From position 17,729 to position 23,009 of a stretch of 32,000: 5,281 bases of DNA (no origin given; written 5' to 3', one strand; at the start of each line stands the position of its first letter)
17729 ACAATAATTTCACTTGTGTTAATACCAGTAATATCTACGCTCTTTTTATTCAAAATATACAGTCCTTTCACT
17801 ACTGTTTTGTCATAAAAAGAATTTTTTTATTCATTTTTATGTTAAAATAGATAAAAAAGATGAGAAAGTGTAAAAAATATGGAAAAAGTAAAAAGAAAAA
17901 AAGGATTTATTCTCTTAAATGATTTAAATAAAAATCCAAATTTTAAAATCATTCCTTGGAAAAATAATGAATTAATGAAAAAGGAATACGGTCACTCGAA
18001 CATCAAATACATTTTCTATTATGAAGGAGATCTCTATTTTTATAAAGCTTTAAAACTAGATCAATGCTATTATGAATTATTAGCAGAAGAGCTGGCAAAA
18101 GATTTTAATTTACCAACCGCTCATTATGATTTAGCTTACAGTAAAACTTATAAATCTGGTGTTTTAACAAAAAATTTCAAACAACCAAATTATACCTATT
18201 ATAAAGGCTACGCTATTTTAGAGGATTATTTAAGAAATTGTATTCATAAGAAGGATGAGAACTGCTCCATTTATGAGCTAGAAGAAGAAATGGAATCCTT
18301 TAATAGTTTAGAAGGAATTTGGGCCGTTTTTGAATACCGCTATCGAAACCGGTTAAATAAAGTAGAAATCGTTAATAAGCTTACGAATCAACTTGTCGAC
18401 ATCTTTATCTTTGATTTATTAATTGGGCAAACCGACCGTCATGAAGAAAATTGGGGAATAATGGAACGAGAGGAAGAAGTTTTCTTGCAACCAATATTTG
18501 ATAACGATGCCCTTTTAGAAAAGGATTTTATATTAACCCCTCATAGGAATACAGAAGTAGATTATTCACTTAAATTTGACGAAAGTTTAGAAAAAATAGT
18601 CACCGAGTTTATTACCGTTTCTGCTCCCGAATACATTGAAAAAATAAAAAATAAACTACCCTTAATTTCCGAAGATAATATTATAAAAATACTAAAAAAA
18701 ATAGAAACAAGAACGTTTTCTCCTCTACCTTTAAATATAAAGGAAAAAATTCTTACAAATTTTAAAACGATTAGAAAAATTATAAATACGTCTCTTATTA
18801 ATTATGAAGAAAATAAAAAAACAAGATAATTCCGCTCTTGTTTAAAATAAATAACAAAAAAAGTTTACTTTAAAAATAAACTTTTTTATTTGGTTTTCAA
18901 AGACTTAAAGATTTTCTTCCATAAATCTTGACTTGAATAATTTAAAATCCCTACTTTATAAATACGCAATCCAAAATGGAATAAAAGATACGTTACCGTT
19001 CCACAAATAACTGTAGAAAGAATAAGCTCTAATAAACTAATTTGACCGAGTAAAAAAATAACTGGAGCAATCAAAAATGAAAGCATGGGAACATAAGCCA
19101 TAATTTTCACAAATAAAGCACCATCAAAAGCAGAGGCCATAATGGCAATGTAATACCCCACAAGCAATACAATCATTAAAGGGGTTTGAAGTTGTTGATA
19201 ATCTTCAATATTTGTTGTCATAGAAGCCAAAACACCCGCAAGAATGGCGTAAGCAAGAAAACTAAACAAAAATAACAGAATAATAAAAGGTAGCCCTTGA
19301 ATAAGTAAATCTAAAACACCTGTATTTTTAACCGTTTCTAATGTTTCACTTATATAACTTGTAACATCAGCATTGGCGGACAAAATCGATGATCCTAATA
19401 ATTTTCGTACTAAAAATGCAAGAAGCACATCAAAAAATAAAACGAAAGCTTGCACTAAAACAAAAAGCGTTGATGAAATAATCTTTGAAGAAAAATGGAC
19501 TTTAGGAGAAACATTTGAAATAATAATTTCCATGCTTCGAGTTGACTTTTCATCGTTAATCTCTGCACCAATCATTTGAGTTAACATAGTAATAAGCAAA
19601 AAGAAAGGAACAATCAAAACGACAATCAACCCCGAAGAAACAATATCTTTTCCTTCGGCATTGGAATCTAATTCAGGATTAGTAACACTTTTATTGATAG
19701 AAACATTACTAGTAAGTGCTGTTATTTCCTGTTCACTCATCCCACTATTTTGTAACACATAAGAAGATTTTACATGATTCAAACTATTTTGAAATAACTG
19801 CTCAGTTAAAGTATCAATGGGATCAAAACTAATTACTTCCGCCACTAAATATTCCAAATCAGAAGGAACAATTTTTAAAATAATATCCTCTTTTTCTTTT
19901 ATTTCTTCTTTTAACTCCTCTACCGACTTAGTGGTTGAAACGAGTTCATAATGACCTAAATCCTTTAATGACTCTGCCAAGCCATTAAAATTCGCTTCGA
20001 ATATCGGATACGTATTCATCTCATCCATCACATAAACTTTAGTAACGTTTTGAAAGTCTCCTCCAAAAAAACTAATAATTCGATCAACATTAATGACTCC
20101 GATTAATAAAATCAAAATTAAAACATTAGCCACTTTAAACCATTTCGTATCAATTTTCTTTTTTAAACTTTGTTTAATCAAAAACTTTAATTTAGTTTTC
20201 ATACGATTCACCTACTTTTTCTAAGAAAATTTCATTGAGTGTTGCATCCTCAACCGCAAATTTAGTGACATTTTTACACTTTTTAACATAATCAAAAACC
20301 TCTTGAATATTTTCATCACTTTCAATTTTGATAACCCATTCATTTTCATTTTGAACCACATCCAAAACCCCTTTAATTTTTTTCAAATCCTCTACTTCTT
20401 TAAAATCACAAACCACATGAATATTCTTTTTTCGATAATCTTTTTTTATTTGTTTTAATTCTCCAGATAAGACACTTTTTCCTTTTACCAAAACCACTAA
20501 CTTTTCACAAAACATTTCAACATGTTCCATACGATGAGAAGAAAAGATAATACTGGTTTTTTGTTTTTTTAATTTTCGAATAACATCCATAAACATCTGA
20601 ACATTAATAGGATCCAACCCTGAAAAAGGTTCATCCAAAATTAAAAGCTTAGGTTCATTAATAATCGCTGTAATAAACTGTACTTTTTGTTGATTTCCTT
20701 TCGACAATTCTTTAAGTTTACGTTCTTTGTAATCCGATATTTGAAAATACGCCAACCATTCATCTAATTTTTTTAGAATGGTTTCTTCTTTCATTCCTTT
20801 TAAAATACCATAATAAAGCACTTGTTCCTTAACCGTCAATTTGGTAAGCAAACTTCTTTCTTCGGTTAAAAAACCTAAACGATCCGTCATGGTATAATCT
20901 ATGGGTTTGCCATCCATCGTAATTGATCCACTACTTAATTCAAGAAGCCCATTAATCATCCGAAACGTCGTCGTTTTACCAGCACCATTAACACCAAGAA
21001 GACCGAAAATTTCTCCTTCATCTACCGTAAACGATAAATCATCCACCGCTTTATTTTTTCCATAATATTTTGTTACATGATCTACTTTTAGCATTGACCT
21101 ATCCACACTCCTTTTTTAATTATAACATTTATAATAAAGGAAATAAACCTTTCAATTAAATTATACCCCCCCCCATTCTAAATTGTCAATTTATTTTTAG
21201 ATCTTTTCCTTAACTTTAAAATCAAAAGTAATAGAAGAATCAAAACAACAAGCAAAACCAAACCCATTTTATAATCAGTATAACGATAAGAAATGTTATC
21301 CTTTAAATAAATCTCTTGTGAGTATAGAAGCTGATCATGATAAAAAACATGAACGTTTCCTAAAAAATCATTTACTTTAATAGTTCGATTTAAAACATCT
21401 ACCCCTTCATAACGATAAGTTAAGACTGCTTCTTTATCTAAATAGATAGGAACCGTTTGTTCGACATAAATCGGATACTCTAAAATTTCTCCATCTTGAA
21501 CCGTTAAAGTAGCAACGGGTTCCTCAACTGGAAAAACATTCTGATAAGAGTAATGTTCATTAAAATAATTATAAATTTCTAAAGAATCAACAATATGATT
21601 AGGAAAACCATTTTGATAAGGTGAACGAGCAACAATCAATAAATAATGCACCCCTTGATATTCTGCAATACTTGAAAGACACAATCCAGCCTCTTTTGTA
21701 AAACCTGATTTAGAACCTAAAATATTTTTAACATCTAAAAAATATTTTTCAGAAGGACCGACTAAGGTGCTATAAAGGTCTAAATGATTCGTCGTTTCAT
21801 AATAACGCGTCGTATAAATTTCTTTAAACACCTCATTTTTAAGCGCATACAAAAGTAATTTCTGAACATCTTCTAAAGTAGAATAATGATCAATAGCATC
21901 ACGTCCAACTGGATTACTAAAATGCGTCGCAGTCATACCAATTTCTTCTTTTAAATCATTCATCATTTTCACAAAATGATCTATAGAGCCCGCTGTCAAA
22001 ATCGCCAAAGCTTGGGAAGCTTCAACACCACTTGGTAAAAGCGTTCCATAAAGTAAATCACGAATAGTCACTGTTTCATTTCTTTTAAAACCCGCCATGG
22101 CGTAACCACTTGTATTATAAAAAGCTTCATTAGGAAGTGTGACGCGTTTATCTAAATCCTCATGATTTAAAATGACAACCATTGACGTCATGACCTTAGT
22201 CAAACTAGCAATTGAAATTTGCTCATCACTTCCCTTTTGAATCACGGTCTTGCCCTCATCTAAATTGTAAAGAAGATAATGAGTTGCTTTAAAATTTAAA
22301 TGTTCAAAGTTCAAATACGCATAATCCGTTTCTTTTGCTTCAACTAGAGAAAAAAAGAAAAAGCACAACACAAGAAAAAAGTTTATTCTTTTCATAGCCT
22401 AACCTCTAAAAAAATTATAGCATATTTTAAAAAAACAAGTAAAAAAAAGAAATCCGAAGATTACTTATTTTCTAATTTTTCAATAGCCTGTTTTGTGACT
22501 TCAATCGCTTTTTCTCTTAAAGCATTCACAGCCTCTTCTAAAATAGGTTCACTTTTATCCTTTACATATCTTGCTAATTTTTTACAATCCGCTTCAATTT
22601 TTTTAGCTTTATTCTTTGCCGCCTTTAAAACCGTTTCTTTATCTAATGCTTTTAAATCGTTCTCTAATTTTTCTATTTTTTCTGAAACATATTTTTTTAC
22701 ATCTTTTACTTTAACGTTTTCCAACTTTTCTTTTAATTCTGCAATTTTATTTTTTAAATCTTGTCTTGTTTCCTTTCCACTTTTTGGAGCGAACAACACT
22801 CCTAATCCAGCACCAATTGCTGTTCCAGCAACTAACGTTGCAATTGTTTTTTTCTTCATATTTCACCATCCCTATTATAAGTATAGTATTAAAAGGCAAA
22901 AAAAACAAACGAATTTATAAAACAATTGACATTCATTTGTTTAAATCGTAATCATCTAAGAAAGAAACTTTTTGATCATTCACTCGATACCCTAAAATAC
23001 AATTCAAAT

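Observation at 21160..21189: G9 homopolymer inside the spacer of a perfect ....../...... promoter upstream of a NatAB-like ABC exporter: candidate phase-variable switch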

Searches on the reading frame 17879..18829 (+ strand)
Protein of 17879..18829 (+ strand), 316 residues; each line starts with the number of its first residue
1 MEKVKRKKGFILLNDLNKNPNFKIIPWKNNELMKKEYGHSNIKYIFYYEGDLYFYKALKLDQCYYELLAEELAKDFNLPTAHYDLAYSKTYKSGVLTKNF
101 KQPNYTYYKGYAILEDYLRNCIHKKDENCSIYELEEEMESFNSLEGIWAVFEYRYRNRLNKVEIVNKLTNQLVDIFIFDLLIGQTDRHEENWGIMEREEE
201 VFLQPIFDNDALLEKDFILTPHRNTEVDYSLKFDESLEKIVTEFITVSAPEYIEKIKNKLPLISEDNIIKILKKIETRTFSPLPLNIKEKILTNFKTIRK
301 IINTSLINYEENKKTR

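Call 5: search_protein_families(library=pfam, proteins=[window:17879-18829:+])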
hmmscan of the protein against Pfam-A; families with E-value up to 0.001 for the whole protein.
window:17879-18829:+ (316 aa): 2 families
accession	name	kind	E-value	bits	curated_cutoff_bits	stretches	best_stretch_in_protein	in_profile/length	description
PF07804.18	HipA_C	-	1.3e-05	25.4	30.5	1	66-208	38-158/213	HipA-like C-terminal domain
PF20613.4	HipA_2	-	0.00022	21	27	0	49-88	22-63/240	HipA-like kinase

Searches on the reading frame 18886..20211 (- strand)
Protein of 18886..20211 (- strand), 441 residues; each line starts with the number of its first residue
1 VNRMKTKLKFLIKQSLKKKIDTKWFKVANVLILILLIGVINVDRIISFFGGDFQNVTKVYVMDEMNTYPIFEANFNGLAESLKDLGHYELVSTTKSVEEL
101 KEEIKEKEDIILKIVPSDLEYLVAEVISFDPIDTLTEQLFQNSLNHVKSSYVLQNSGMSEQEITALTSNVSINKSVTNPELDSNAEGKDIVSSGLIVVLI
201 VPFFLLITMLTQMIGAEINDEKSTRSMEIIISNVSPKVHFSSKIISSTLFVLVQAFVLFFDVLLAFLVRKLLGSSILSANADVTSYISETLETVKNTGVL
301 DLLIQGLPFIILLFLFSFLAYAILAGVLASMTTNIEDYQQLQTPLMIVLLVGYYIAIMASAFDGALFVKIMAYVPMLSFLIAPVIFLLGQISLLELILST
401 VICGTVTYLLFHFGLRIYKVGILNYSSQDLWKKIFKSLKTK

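Call 5: search_protein_families(library=pfam, proteins=[window:18886-20211:-])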
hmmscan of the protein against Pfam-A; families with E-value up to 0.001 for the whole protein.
window:18886-20211:- (441 aa): 1 family
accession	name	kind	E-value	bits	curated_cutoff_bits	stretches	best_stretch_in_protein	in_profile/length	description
PF12698.13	ABC2_membrane_3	-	2.6e-24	86.4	31.6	1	31-409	9-343/347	ABC-2 family transporter protein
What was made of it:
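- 18886..20202 (-): ABC-2 permease gene (438 aa), overlapping the ATPase gene by 11 nt. Pfam ABC2_membrane_3 (call 5).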

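Call 20: find_encoding_contigs(protein=window:18886-20202:-, flank=3000, max_places=10)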
Protein window:18886-20202:- (438 aa): 5 contigs read that carry it; 1 place shown.
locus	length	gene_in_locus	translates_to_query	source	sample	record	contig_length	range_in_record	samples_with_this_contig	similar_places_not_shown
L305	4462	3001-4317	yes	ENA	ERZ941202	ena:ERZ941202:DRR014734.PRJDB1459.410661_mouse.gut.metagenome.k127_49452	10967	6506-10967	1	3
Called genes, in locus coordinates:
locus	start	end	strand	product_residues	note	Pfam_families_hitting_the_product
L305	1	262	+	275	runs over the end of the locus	PF01171:ATP_bind_3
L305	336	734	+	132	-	PF12732:YtxH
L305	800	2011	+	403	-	PF00768:Peptidase_S11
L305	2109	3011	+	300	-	PF00005:ABC_tran, PF13304:AAA_21, PF13732:DrrA1-3_C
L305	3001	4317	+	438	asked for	PF12698:ABC2_membrane_3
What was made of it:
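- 18886..20202 (-): The identical protein is on record (call 20).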

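Call 50: search_protein_families(library=ncbifam, proteins=[window:18886-20202:-])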
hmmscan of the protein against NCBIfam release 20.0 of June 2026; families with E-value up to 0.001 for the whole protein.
window:18886-20202:- (438 aa): 0 families
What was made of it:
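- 18886..20202 (-): No NCBIfam hit (call 50).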

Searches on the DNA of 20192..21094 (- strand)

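Call 37: search_rna_families(source=L339, start=1400, end=1950, threshold=evalue, max_evalue=1)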
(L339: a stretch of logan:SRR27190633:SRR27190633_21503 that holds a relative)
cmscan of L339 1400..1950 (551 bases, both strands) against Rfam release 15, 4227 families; matches with E-value up to 1: 0.
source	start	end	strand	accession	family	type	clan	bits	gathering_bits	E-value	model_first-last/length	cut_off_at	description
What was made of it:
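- Tried and rejected: Rfam on the left-end block: no hit (call 37).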

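Call 72: search_dna_similar(query=L339:1455-1760:+, collection=plasmids, mode=distant, max_evalue=0.001, max_rows=10)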
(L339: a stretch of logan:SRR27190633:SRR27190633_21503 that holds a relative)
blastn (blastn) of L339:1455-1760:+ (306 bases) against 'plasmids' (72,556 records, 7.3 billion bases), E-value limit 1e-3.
Records with a match: 1; places in all: 1; records where one place covers at least 80% of the query: 0.
Best place of each record, by identity: 80-90% 1.
By first word of the organism name: Candidatus 1.
By predicted mobility (MOB-suite, as given by PLSDB): non-mobilizable 1.
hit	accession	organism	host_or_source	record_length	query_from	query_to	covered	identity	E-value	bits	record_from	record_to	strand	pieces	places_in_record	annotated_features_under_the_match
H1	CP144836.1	Candidatus Stammera capleta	insect metagenome,tissue sample,midgut ...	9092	242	280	13%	89.7%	1e-4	54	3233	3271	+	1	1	record has no annotation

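Call 73: search_dna_similar(query=L339:1455-1760:+, collection=phages, mode=distant, max_evalue=0.001, max_rows=10)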
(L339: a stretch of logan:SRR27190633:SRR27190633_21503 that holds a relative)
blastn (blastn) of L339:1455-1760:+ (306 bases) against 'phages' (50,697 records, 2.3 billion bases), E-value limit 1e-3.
No match.
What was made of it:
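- Tried and rejected: blastn against plasmids and phages: one spurious 39-nt hit and nothing else (calls 72, 73).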

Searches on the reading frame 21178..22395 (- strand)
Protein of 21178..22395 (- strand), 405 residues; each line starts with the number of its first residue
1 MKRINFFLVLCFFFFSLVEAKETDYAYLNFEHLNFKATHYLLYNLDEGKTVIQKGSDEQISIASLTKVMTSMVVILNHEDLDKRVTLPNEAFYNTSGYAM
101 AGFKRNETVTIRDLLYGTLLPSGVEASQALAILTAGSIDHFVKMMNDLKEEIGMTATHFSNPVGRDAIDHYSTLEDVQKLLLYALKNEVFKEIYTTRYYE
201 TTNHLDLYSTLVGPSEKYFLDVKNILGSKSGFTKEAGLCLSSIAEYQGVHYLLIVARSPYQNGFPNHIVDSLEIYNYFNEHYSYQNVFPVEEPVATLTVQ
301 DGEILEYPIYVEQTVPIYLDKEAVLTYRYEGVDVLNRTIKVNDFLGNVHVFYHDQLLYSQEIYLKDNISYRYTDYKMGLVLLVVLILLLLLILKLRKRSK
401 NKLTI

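Call 5: search_protein_families(library=pfam, proteins=[window:21178-22395:-])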
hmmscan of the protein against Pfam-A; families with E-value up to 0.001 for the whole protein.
window:21178-22395:- (405 aa): 1 family
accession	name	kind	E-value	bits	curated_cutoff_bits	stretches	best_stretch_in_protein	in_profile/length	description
PF00768.25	Peptidase_S11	-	3.9e-37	128.4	27.6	1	34-255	9-234/239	D-alanyl-D-alanine carboxypeptidase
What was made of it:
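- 21178..22395 (-): Upstream D-Ala-D-Ala carboxypeptidase (Peptidase_S11) gene, whose tail overlaps the -35 box in this strain. Pfam PF00768 (call 5).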

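Call 6: find_encoding_contigs(protein=window:21178-22395:-, flank=3000, max_places=10)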
Protein window:21178-22395:- (405 aa): no gene with exactly this product is on record in the collection.
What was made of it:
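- Tried and rejected: Not on record, because the strain's tail differs (call 6).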

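Call 50: search_protein_families(library=ncbifam, proteins=[window:21178-22395:-])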
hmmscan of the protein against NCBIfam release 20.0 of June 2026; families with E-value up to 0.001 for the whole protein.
window:21178-22395:- (405 aa): 7 families
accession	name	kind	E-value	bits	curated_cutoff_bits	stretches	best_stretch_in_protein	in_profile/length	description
NF008668.0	PRK11669.1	equivalog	8.9e-21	74.3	294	1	19-242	26-247/316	D-alanyl-D-alanine endopeptidase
NF007445.0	PRK10001.1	equivalog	7e-19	67.9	765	1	10-244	17-250/400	serine-type D-Ala-D-Ala carboxypeptidase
NF008489.0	PRK11397.1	equivalog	8.6e-19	67.5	610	1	6-195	6-204/389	serine-type D-Ala-D-Ala carboxypeptidase DacD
NF008059.0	PRK10793.1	equivalog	9.6e-19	67.4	694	1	1-244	10-257/403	D-alanyl-D-alanine carboxypeptidase DacA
NF000471.1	vanY_of_D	exception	3.4e-14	52.8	625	1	32-267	94-344/354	transpeptidase-like D-Ala-D-Ala carboxypeptidase VanY-D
NF038273.1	strep_PBP3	exception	1.5e-13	50.6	490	1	6-164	5-160/407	D-alanyl-D-alanine carboxypeptidase PBP3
NF038258.2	PBP4_Staph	exception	6.3e-12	45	500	1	46-166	49-175/366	penicillin-binding protein PBP4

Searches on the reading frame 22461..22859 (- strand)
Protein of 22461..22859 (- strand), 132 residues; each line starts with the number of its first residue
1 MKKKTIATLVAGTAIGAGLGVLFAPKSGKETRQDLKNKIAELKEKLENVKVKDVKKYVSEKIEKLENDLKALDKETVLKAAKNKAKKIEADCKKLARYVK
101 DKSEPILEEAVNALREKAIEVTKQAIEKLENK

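Call 5: search_protein_families(library=pfam, proteins=[window:22461-22859:-])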
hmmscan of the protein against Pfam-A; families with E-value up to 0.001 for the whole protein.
window:22461-22859:- (132 aa): 1 family
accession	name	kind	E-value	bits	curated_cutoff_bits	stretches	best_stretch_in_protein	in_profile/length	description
PF12732.12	YtxH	-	8.8e-20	71.4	37.5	1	7-69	2-70/71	YtxH-like protein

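Call 21: find_encoding_contigs(protein=window:22461-22859:-, flank=4000, max_places=10)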
Protein window:22461-22859:- (132 aa): 5 contigs read that carry it; 3 places shown.
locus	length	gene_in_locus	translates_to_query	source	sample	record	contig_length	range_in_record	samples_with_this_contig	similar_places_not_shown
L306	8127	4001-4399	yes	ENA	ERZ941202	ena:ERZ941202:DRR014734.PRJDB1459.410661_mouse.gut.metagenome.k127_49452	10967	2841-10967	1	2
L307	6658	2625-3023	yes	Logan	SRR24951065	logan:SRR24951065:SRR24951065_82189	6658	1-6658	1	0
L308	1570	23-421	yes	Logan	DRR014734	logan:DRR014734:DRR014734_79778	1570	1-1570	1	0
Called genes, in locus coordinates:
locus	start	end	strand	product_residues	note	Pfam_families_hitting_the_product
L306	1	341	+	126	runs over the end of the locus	PF00903:Glyoxalase (weak)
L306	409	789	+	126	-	PF00581:Rhodanese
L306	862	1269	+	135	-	-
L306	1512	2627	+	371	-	PF01594:AI-2E_transport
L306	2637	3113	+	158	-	-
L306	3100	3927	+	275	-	PF01171:ATP_bind_3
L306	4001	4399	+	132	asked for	PF12732:YtxH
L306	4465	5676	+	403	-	PF00768:Peptidase_S11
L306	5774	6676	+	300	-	PF00005:ABC_tran, PF13304:AAA_21, PF13732:DrrA1-3_C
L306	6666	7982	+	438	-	PF12698:ABC2_membrane_3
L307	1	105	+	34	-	?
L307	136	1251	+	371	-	PF01594:AI-2E_transport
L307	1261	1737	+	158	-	-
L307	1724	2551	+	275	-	PF01171:ATP_bind_3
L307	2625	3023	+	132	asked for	PF12732:YtxH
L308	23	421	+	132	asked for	PF12732:YtxH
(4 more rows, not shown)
